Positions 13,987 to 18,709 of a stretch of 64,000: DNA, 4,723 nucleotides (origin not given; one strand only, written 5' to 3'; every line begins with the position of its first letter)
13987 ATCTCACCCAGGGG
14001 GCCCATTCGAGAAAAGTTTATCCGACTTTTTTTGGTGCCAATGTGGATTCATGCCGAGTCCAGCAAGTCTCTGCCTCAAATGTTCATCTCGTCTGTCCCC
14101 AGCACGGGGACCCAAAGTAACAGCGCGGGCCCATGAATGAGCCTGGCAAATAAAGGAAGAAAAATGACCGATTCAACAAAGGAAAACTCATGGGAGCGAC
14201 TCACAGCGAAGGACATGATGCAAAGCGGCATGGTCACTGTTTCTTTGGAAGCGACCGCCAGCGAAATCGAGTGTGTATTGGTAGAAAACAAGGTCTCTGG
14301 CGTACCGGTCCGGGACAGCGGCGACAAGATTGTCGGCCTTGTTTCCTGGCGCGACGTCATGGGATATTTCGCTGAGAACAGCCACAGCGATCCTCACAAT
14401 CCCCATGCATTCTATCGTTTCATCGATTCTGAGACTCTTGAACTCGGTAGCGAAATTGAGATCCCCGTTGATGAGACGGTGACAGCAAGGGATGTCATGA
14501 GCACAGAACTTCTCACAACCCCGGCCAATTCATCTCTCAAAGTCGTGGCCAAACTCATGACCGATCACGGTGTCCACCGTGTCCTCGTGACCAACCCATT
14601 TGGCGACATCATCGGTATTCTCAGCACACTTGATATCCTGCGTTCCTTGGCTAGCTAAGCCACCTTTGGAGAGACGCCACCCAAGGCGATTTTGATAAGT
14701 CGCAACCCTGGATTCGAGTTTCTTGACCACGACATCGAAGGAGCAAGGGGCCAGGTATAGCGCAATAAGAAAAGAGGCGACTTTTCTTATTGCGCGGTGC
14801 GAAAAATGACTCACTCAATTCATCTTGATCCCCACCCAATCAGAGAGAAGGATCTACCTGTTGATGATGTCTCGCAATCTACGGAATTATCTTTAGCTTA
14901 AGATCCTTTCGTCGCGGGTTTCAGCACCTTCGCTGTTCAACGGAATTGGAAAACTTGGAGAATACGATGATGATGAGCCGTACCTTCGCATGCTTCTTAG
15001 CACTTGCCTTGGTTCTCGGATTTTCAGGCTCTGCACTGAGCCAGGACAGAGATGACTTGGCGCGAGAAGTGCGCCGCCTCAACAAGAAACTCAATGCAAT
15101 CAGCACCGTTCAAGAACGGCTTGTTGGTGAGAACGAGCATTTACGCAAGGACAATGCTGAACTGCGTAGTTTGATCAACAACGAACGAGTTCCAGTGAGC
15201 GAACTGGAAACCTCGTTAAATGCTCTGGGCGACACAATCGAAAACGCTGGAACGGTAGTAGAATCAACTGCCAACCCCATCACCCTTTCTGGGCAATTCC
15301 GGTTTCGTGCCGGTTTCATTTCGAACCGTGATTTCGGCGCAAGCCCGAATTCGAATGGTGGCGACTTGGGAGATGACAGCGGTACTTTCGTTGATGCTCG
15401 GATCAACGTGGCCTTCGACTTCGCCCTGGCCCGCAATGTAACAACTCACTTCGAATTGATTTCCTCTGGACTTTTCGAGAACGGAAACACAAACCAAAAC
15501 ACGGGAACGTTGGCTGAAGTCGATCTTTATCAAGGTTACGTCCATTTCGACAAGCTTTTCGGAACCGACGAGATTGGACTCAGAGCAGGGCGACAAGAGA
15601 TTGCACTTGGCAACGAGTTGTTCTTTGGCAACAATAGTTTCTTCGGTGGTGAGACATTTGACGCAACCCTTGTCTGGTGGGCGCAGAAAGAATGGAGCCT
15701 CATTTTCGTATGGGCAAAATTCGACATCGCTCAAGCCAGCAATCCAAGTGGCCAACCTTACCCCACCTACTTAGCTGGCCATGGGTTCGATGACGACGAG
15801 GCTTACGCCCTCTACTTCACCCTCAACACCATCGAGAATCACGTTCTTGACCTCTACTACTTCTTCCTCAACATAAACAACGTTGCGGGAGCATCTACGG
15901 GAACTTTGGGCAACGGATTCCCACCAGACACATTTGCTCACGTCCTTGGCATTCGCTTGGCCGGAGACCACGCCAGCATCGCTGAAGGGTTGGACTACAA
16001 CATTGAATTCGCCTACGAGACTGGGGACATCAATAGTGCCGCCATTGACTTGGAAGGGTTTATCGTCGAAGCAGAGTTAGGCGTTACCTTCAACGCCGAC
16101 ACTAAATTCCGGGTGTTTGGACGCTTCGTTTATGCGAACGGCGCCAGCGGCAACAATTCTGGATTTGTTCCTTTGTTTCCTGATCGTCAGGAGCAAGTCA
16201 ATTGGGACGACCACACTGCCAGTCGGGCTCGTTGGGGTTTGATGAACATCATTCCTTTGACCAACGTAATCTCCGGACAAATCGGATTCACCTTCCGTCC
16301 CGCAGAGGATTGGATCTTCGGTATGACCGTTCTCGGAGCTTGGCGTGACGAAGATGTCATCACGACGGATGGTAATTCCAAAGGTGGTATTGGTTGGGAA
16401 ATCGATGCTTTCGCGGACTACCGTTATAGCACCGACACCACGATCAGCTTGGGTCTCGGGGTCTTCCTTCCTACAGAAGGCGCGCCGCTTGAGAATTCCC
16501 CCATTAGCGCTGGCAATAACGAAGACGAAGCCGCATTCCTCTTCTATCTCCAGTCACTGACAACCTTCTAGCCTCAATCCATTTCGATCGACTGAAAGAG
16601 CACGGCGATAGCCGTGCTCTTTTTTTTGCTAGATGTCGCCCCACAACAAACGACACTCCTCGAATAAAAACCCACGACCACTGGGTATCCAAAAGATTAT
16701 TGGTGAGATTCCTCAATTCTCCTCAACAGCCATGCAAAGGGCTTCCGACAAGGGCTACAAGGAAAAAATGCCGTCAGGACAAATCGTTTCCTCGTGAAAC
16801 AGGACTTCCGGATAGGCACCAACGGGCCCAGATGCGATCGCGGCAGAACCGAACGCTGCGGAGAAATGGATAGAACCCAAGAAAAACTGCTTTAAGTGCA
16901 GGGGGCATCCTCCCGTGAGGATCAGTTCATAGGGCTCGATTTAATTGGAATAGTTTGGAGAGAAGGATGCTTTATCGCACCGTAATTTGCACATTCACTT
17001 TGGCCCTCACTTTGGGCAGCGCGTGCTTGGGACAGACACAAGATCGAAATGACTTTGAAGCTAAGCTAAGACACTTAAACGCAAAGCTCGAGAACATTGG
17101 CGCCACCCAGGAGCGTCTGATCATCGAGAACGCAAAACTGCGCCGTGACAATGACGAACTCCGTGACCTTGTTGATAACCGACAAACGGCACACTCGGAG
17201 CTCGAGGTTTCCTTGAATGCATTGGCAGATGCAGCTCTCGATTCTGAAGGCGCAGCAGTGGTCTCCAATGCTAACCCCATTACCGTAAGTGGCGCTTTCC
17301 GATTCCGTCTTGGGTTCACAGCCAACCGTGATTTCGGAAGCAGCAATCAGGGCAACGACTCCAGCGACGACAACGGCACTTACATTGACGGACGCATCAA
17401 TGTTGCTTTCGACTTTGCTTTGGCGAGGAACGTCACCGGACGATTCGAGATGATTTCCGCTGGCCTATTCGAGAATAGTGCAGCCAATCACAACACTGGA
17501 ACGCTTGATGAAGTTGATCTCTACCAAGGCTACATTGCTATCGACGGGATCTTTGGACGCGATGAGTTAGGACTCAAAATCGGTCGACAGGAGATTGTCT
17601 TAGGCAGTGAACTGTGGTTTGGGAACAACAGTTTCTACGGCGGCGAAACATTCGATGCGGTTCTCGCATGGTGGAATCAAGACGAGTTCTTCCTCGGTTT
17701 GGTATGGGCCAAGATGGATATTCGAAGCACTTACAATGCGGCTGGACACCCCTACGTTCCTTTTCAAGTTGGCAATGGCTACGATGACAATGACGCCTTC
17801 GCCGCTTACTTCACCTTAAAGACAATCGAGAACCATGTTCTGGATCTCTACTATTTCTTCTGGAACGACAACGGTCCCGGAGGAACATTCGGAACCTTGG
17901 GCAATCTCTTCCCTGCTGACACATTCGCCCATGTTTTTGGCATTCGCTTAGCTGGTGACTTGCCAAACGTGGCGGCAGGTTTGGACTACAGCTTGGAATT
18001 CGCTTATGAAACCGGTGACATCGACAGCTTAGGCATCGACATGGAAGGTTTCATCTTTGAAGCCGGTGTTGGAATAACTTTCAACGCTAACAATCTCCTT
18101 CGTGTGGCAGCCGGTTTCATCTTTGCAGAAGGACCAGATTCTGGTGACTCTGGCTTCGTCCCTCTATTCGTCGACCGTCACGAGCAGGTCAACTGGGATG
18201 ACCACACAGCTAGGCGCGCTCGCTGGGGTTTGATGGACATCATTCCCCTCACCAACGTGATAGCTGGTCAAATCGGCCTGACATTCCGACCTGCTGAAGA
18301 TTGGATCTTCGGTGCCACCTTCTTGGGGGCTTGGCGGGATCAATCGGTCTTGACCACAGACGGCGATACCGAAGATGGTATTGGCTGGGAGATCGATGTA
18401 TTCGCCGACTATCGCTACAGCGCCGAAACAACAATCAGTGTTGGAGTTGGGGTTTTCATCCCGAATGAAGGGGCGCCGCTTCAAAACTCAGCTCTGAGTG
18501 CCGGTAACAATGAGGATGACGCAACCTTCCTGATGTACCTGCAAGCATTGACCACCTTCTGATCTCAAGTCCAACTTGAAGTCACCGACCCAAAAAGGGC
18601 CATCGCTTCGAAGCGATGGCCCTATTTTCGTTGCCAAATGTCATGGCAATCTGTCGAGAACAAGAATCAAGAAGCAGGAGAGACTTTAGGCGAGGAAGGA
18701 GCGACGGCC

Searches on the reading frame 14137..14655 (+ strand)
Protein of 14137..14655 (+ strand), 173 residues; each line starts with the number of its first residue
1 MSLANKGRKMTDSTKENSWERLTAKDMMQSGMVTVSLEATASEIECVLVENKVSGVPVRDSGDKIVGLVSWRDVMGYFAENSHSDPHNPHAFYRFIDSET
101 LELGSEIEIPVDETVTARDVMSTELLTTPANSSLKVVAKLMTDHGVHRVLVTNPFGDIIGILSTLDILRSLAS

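Call 19: search_protein_families(library=pfam, proteins=[window:14137-14655:+], max_evalue=0.0001)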
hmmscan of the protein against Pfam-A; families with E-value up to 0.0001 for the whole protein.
window:14137-14655:+ (173 aa): 1 family
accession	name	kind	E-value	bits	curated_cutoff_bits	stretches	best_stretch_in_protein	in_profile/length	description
PF00571.33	CBS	-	8.9e-24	84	24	2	117-172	1-56/57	CBS domain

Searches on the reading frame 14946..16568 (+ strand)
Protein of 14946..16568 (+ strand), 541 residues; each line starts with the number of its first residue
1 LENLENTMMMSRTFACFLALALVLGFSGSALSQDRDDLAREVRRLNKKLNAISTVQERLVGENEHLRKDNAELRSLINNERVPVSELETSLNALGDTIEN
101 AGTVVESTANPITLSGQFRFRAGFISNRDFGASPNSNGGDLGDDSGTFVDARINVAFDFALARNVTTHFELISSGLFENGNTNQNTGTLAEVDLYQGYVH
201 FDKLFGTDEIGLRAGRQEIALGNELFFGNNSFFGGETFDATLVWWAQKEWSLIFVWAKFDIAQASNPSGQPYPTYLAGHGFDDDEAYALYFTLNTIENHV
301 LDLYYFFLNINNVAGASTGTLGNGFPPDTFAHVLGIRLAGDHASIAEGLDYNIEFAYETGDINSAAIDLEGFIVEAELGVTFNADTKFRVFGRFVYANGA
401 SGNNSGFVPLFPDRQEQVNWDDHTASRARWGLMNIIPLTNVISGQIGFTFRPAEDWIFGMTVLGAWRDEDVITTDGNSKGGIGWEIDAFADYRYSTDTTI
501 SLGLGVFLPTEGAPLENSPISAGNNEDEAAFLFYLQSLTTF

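Call 19: search_protein_families(library=pfam, proteins=[window:14946-16568:+], max_evalue=0.0001)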
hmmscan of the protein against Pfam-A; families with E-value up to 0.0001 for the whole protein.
window:14946-16568:+ (541 aa): 1 family
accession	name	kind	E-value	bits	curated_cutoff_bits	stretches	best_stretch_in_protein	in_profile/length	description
PF13372.12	Alginate_exp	-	9.2e-21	74.5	25.2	1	112-509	3-377/395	Alginate export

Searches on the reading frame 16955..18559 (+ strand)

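Call 19: search_protein_families(library=pfam, proteins=[window:16955-18559:+], max_evalue=0.0001)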
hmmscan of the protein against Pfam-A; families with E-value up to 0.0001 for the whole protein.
window:16955-18559:+ (535 aa): 1 family
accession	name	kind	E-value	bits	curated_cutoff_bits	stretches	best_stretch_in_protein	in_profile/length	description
PF13372.12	Alginate_exp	-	9.2e-20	71.2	25.2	1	110-503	4-377/395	Alginate export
